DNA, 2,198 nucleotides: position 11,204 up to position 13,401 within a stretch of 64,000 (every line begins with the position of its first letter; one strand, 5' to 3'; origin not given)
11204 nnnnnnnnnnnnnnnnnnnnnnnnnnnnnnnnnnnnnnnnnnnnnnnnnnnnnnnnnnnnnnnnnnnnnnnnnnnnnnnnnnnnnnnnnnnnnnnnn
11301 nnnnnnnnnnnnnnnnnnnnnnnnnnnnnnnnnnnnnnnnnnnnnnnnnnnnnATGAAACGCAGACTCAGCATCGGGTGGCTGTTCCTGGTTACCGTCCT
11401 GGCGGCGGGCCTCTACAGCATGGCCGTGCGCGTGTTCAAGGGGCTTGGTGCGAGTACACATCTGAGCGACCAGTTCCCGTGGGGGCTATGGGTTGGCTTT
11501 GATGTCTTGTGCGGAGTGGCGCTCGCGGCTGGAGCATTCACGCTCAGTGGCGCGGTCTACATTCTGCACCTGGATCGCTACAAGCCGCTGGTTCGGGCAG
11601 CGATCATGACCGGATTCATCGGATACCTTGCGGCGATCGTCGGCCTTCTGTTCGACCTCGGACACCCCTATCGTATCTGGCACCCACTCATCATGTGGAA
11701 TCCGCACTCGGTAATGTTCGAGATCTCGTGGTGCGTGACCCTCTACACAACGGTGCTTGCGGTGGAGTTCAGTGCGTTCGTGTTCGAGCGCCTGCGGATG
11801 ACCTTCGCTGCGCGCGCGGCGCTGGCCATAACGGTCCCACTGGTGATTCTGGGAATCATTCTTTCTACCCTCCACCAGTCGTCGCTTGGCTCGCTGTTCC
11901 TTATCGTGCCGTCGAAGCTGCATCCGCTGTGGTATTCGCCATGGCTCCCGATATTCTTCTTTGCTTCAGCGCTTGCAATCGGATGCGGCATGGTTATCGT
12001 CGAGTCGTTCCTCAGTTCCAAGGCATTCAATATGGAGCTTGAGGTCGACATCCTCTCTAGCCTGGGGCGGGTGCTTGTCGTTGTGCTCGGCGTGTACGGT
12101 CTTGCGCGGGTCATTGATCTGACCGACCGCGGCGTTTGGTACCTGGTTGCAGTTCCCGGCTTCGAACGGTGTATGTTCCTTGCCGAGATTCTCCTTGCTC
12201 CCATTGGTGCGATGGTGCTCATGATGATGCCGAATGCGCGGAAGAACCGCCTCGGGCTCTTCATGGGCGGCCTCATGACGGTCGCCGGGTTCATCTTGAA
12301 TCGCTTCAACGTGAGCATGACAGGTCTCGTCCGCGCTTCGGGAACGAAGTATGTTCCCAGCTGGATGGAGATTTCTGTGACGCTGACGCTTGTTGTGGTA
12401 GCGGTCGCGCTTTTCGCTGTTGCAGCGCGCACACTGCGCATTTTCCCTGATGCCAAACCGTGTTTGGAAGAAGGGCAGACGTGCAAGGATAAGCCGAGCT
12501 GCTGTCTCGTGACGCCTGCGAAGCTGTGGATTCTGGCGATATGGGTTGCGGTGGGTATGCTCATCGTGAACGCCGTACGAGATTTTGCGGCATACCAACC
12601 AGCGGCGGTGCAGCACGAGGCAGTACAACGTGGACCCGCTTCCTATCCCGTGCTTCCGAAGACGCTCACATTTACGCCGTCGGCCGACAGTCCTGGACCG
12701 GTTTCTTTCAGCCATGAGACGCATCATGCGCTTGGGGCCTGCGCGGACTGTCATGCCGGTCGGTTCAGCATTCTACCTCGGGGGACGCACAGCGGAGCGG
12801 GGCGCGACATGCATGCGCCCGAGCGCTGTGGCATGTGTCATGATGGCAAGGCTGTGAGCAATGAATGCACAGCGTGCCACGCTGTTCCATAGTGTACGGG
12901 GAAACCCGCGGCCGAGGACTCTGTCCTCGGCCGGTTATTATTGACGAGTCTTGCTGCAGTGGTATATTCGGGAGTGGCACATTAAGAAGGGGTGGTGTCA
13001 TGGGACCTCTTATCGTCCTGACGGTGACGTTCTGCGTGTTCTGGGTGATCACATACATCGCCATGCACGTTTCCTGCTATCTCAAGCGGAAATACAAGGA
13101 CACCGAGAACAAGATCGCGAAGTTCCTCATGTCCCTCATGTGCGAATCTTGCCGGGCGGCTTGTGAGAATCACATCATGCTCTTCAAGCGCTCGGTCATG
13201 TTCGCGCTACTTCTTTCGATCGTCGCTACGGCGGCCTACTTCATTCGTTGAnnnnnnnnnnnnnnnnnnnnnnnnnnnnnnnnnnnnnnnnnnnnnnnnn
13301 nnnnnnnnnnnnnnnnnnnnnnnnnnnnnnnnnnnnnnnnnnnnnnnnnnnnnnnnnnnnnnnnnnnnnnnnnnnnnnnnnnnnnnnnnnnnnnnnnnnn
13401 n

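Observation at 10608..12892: Orphan NrfCD/HybAB-like module with a triheme cytochrome c fused to the NrfD-type membrane subunit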

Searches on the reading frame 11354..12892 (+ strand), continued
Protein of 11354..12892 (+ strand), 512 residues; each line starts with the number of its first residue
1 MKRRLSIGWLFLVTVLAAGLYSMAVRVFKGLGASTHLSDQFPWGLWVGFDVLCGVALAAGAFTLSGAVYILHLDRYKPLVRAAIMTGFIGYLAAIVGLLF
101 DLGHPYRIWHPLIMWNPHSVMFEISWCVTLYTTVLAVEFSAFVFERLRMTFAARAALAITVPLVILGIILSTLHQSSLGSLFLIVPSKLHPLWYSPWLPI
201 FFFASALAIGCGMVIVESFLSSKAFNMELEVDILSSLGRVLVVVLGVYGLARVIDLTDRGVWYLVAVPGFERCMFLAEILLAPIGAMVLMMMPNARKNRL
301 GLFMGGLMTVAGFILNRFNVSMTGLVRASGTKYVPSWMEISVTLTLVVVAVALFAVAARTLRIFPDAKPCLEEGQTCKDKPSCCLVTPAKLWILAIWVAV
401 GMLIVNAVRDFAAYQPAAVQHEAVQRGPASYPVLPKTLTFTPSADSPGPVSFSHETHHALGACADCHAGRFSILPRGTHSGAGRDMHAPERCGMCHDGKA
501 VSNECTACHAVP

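Call 72: search_protein_families(library=ncbifam, proteins=[L087:11319-11591:+, L088:11655-11897:+, L001:11612-12061:+], max_evalue=1)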
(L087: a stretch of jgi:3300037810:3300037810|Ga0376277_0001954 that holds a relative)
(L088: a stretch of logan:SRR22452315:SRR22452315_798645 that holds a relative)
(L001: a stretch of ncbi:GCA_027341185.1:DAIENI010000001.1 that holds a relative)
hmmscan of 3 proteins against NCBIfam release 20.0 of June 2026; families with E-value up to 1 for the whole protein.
L087:11319-11591:+ (90 aa): 0 families

L088:11655-11897:+ (80 aa): 1 family
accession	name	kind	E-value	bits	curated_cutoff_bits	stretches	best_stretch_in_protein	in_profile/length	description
NF002764.0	PRK02833.1-2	equivalog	0.79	9.6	207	1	4-37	53-86/135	phosphate-starvation-inducible protein PsiE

L001:11612-12061:+ (149 aa): 3 families
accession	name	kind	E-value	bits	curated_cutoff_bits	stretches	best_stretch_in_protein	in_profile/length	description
NF047644.1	TsoY_fam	subfamily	0.0019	17.1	150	1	5-69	56-117/378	TsoY family (seleno)protein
NF009301.0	PRK12658.1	equivalog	0.019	14.8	156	0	119-144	82-108/125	Na+/H+ antiporter subunit C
NF047839.1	PspM_Rv2743c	equivalog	0.32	10.9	80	1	80-131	10-60/220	phage shock envelope stress response protein PspM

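Call 75: find_related_loci(query=window:11354-12892:+, collection=metagenome_contigs, flank=10000)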
Query window:11354-12892:+ (512 aa) in metagenome_contigs; peptide patterns used: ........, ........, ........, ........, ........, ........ (x = any residue, [..] = any of these).
600 stretches matched a pattern (row limit reached: there are more); 584 encode a relative of the query (tblastn E <= 1e-3); the best 80 are kept; 80 distinct loci.
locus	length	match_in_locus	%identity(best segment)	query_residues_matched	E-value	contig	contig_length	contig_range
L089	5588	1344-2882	65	1-509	0e+0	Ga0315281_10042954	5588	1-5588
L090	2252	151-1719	45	2-510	5e-154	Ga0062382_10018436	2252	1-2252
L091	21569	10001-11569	46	1-510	3e-143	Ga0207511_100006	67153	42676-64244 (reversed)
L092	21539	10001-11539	46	12-510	6e-143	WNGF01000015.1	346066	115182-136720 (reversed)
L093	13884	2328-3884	46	16-509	2e-142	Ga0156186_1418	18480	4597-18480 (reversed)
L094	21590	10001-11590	46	4-509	4e-141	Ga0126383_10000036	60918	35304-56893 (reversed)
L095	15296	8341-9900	49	4-510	4e-140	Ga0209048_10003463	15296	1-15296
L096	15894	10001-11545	48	4-510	9e-140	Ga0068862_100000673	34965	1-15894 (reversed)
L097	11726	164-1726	44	2-509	1e-139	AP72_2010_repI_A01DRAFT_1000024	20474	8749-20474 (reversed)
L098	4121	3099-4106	63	12-347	2e-140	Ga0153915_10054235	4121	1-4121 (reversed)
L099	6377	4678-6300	44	2-510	8e-136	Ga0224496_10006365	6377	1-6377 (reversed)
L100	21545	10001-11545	44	15-509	1e-133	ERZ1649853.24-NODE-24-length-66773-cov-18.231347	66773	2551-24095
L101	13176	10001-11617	45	1-512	1e-133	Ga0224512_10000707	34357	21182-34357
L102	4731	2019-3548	43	15-512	5e-134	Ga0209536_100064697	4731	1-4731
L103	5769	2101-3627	44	15-509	4e-132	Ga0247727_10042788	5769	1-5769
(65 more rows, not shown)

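Call 77: list_cluster_members(proteins=[window:11354-12892:+, window:10608-11357:+, window:13000-13251:+])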
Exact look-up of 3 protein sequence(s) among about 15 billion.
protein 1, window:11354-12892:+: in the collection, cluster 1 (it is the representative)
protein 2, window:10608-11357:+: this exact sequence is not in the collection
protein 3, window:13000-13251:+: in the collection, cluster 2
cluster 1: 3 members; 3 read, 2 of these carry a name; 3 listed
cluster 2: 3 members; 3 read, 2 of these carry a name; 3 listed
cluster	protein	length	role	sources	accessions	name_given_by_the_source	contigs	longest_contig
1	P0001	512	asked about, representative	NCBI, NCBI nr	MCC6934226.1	MAG: Ni/Fe-hydrogenase cytochrome b subunit [Candidatus Yanofskybacteria bacterium] | Ni/Fe-hydrogenase cytochrome b subunit [Candidatus Yanofskybacteria bacterium]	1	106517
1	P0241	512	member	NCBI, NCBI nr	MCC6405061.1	MAG: Ni/Fe-hydrogenase cytochrome b subunit [Candidatus Yanofskybacteria bacterium] | Ni/Fe-hydrogenase cytochrome b subunit [Candidatus Yanofskybacteria bacterium]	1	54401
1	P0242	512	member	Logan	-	-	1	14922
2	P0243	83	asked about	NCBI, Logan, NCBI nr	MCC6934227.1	MAG: hypothetical protein IT406_00825 [Candidatus Yanofskybacteria bacterium] | hypothetical protein [Candidatus Yanofskybacteria bacterium]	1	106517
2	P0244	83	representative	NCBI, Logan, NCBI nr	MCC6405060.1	MAG: hypothetical protein IT405_01595 [Candidatus Yanofskybacteria bacterium] | hypothetical protein [Candidatus Yanofskybacteria bacterium]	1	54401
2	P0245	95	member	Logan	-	-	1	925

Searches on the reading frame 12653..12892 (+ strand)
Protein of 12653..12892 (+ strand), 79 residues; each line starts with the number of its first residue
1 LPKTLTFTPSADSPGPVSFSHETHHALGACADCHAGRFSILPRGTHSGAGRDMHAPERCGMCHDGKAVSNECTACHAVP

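Call 82: search_solved_structures(query=window:12653-12892:+, max_evalue=0.01, show_alignments=3)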
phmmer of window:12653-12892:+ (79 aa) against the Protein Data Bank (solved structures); distinct sequences matched with E-value up to 0.01: 4.
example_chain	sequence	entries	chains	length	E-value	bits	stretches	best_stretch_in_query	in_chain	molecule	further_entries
3ov0_A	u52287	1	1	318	7.3e-23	84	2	12-77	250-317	Cytochrome c family protein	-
3oue_A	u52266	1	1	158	2.8e-15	59.8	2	12-77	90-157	Cytochrome c family protein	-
3ouq_A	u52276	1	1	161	6.2e-07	33.2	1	13-77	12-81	Cytochrome c family protein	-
1rwj_A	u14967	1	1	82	1.1e-06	32.4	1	2-76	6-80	Cytochrome c family protein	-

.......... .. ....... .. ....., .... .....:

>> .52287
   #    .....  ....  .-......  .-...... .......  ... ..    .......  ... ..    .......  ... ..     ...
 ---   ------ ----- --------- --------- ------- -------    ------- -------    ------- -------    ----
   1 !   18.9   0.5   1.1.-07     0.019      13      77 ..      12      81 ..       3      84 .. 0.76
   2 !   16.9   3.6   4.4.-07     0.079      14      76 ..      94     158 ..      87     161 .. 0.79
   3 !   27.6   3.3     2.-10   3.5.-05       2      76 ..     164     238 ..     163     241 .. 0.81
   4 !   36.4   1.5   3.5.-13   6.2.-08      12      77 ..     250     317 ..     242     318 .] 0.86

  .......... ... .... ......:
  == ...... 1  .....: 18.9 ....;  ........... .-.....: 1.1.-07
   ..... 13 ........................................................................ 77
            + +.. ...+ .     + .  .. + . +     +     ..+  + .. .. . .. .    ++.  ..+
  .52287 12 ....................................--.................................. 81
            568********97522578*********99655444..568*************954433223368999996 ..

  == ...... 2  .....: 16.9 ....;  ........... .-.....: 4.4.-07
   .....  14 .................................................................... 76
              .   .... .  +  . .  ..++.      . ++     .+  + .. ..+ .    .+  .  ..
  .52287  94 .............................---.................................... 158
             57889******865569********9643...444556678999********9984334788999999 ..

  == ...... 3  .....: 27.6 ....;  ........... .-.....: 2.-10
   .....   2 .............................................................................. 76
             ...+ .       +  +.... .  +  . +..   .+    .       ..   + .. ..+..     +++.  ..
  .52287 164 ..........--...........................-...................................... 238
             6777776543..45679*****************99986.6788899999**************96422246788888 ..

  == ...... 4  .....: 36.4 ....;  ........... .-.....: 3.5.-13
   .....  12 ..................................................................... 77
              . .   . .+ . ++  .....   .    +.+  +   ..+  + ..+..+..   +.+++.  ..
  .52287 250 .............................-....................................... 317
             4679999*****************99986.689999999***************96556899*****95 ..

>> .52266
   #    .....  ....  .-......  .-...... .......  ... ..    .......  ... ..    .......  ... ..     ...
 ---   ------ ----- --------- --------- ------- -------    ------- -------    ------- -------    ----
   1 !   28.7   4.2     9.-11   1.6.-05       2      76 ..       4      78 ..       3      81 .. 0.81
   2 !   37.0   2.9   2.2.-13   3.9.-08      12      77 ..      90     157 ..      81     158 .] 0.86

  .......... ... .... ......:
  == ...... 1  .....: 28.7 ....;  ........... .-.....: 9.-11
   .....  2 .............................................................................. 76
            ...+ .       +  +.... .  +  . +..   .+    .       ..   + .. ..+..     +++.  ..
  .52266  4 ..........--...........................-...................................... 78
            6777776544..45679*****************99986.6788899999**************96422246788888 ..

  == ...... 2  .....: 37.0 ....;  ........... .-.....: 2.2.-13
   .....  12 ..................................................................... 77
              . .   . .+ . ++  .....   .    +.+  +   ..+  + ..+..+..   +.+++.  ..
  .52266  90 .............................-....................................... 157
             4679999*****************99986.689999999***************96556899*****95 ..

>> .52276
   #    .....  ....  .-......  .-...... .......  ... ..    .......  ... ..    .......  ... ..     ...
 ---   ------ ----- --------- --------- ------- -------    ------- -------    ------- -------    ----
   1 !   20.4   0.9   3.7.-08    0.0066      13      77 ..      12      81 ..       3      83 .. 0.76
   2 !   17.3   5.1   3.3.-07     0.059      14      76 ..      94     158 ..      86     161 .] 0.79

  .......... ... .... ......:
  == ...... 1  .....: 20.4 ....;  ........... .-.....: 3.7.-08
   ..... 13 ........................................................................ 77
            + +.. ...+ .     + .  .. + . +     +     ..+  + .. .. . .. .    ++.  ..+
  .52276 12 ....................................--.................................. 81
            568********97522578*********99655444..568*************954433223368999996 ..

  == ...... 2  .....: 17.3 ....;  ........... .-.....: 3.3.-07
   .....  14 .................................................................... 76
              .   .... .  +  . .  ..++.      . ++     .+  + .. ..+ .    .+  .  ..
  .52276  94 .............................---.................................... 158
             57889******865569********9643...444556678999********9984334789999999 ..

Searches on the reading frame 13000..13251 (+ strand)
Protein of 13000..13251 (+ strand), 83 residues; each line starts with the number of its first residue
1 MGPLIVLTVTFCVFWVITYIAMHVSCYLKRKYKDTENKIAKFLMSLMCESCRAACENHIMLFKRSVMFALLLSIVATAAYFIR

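Call 72: search_protein_families(library=ncbifam, proteins=[window:13000-13251:+], max_evalue=1)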
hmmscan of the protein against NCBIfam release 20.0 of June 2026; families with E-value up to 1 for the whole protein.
window:13000-13251:+ (83 aa): 0 families

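Call 87: search_protein_representatives(protein=window:13000-13251:+)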
Query: 83 residues. Proteins with E-value up to 0.001 (for the whole library): 20; up to 1e-10: 2; up to 1e-30: 0. The best 20 are listed.
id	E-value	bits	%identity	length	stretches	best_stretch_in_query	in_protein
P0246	2.9e-14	69.0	31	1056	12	20-59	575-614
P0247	4.9e-11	58.8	40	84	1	4-83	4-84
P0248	1.4e-10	57.3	43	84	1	12-79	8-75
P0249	1.6e-09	53.9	32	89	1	4-81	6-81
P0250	1.5e-08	50.9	35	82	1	6-79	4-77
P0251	2.4e-08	50.2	41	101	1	8-81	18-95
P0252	4.6e-08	49.3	36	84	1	2-81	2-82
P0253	8.1e-08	48.5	35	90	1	2-82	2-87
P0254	1.6e-07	47.6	36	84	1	2-74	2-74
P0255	2.7e-07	46.9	36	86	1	1-78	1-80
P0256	7.8e-07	45.4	38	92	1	1-78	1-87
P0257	1.5e-06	44.5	27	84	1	2-82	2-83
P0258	5.5e-06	42.7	36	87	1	2-73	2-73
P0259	1.3e-05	41.6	41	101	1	7-81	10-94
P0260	1.6e-05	41.2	41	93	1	1-83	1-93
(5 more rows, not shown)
